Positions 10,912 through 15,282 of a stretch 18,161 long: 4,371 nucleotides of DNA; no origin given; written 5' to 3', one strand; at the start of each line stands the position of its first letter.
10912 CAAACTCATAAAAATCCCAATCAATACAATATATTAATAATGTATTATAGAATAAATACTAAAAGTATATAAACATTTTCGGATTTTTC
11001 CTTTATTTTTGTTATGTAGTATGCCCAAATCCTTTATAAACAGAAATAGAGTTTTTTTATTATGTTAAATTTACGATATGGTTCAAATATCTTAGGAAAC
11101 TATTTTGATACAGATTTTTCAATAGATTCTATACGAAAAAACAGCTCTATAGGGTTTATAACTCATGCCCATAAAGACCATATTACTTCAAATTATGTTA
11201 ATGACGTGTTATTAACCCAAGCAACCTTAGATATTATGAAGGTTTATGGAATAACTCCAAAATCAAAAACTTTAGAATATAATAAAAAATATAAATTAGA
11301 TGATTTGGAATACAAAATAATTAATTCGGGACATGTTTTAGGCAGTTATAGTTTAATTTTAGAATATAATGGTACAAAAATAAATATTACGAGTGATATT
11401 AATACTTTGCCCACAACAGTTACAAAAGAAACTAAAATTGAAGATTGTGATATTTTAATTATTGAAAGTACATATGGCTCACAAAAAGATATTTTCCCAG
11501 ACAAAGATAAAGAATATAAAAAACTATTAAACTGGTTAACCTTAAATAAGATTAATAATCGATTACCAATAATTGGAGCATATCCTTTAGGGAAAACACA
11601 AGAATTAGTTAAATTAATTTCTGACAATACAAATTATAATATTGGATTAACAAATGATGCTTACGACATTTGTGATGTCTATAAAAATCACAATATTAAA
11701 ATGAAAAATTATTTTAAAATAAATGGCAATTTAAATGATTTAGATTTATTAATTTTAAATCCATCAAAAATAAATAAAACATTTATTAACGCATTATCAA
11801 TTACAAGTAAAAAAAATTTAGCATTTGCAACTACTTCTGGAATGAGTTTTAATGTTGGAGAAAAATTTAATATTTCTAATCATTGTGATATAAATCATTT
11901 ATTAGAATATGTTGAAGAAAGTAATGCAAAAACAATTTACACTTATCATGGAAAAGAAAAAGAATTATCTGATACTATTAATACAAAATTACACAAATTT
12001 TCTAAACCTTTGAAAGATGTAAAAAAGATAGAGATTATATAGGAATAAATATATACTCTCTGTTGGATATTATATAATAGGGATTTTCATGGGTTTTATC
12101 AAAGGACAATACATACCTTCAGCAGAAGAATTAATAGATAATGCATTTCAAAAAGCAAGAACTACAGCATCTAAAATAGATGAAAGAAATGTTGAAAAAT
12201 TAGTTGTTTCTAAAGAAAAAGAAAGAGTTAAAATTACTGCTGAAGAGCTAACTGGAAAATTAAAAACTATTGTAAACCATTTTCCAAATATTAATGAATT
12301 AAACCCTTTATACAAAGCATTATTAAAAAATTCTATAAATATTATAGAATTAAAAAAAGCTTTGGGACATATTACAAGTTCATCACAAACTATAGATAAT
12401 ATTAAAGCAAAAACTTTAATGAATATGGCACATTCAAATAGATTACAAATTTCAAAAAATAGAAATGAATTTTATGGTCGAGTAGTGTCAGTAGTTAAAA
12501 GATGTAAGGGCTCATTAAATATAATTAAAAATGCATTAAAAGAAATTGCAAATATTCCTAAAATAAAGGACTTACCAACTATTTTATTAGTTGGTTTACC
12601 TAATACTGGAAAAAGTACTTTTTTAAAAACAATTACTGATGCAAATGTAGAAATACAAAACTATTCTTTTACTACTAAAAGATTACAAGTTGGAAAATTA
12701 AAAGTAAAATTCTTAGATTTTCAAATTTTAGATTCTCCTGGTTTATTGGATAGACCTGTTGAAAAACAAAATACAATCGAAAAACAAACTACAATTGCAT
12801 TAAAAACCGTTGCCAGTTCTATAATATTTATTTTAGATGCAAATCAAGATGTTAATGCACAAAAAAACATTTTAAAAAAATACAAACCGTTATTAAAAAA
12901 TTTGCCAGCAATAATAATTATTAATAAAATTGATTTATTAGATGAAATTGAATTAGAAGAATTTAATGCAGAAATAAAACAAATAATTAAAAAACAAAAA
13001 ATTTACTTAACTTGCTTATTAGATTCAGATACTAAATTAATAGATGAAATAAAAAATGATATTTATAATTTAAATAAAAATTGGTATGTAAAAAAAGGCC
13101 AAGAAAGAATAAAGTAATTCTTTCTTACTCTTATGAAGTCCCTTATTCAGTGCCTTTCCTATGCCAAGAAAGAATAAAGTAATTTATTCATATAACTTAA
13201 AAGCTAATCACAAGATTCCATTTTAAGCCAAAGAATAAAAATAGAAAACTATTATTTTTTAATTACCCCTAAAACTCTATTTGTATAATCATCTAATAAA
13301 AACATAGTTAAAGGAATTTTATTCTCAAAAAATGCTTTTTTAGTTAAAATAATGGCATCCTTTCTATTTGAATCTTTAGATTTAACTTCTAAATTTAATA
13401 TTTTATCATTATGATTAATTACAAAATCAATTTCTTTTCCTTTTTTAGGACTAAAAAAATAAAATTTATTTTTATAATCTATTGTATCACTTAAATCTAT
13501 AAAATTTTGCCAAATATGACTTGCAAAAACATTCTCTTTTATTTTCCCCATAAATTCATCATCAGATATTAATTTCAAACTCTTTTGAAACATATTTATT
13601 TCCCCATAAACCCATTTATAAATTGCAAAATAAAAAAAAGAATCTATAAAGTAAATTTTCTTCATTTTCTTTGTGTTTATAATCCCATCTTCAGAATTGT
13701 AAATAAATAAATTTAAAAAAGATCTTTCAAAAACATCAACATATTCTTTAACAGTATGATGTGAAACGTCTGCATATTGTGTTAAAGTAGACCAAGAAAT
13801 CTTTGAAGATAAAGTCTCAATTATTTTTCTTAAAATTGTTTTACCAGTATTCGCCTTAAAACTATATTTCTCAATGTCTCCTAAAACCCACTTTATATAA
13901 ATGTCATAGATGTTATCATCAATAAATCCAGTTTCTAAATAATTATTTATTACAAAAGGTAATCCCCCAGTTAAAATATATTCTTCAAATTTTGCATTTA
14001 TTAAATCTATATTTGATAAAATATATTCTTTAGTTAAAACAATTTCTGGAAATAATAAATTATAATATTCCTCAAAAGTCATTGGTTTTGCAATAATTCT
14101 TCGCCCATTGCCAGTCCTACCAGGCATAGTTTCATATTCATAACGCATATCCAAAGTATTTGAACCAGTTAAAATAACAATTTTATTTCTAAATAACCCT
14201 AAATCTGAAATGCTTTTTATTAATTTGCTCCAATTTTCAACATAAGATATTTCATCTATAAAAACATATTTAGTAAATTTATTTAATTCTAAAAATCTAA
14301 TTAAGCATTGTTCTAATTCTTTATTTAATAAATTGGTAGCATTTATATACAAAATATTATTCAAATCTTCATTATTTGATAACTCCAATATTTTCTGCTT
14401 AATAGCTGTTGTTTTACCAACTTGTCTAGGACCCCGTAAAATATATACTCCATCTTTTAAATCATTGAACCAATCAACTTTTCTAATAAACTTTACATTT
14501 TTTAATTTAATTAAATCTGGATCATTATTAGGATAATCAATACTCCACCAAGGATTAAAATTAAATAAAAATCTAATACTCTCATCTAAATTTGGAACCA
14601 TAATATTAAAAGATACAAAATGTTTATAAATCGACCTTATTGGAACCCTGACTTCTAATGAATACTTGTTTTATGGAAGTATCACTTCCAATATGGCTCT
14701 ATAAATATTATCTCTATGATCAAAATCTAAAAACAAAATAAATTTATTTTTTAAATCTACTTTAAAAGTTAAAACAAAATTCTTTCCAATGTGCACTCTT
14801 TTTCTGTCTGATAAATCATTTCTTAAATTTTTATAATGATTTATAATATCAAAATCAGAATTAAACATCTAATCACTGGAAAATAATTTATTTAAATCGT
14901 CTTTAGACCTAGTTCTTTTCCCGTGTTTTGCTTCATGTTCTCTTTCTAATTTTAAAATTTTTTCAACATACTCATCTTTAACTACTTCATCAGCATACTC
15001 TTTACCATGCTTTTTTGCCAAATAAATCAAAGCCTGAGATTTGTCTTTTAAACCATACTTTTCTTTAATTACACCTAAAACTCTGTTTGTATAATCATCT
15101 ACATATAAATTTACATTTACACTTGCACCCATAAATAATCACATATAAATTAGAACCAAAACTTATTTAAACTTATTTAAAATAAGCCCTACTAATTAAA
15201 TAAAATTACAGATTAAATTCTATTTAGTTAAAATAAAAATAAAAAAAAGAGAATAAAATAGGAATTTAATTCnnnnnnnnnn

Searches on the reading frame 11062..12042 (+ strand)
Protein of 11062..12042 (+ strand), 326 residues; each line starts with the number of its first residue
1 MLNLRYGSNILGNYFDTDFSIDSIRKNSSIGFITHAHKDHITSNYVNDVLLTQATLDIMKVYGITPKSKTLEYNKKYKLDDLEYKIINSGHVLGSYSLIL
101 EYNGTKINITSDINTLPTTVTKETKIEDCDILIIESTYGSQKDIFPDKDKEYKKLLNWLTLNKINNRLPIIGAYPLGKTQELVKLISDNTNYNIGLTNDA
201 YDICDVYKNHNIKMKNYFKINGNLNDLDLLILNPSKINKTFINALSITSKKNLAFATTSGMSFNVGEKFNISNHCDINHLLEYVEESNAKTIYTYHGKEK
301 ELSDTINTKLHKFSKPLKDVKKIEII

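Call 8: search_protein_families(library=pfam, proteins=[window:11062-12042:+], max_evalue=0.1)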
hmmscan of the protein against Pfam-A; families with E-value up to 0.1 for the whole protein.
window:11062-12042:+ (326 aa): 2 families
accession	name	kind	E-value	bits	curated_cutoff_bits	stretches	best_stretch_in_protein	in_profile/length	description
PF07521.17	RMMBL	-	0.011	16.2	21.6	1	268-303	10-46/63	Zn-dependent metallo-hydrolase RNA specificity domain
PF13483.12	Lactamase_B_3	-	0.012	16.1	24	1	7-91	16-82/160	Beta-lactamase superfamily domain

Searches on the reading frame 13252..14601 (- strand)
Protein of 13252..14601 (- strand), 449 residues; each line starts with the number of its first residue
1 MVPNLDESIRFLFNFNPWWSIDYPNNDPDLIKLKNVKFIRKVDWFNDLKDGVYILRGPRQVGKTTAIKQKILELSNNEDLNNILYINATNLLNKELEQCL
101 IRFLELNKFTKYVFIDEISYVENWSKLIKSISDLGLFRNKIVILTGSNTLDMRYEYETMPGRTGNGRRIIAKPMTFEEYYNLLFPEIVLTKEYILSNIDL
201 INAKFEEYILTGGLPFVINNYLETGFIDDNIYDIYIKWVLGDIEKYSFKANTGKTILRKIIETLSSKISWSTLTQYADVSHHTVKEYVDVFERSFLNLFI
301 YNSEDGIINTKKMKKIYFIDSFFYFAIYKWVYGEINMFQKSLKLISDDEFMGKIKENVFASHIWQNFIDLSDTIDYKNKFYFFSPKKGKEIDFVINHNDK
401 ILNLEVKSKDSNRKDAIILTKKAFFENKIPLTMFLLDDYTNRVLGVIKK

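Call 8: search_protein_families(library=pfam, proteins=[window:13252-14601:-], max_evalue=0.1)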
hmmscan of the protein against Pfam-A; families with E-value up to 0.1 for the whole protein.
window:13252-14601:- (449 aa): 8 families
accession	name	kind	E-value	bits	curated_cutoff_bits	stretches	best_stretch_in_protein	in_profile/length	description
PF13173.12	AAA_14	-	1.6e-23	83.6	27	1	51-179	3-128/129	AAA domain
PF13635.12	DUF4143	-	7.1e-17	62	28.1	1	250-408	13-159/160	Domain of unknown function (DUF4143)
PF25199.1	nSTAND_NTPase5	-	5e-05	23.6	34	1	50-153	41-138/145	Novel STAND NTPase 5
PF20720.3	nSTAND3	-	0.019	15.1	27.2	1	49-146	16-110/155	Novel STAND NTPase 3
PF00004.35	AAA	-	0.023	15.6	21.2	0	54-120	2-68/131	ATPase family associated with various cellular activities (AAA)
PF03008.20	DUF234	-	0.031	15.1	22.5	1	348-415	29-96/100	Archaea bacterial proteins of unknown function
PF01637.24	ATPase_2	-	0.05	13.8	33.2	1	47-111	17-76/225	ATPase domain predominantly from Archaea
PF05344.16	DUF746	-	0.085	13.3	26.9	0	258-296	3-41/64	Domain of Unknown Function (DUF746)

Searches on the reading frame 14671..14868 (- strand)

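Call 8: search_protein_families(library=pfam, proteins=[window:14671-14868:-], max_evalue=0.1)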
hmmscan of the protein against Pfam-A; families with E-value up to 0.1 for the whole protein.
window:14671-14868:- (65 aa): 1 family
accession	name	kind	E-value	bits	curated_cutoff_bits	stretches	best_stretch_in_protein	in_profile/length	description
PF09070.16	PFU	-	0.017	15.7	26.2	1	19-58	43-83/113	PFU (PLAA family ubiquitin binding)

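Call 66: search_protein_families(library=pfam, proteins=[window:14671-14868:-], max_evalue=0.05)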
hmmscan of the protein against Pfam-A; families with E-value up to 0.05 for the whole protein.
window:14671-14868:- (65 aa): 1 family
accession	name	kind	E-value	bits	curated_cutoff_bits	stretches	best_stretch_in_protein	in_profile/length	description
PF09070.16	PFU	-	0.017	15.7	26.2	1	19-58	43-83/113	PFU (PLAA family ubiquitin binding)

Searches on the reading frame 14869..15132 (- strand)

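Call 8: search_protein_families(library=pfam, proteins=[window:14869-15132:-], max_evalue=0.1)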
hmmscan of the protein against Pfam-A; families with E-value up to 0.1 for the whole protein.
window:14869-15132:- (87 aa): 3 families
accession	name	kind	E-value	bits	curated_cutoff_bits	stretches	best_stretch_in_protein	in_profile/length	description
PF10884.14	DUF2683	-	6.8e-05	23.5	27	1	22-82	8-66/66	Protein of unknown function (DUF2683)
PF20306.3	Sp-DndD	-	0.032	14.8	27.2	0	51-79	15-45/51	Small protein found in certain Dnd DNA modification systems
PF11656.13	DUF3811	-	0.042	14.7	23.5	1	50-82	39-70/88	YjbD family (DUF3811)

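Call 66: search_protein_families(library=pfam, proteins=[window:14869-15132:-], max_evalue=0.05)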
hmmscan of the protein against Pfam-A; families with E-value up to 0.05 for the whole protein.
window:14869-15132:- (87 aa): 3 families
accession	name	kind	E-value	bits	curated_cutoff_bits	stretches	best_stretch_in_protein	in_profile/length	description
PF10884.14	DUF2683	-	6.8e-05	23.5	27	1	22-82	8-66/66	Protein of unknown function (DUF2683)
PF20306.3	Sp-DndD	-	0.032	14.8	27.2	0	51-79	15-45/51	Small protein found in certain Dnd DNA modification systems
PF11656.13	DUF3811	-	0.042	14.7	23.5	0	50-82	39-70/88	YjbD family (DUF3811)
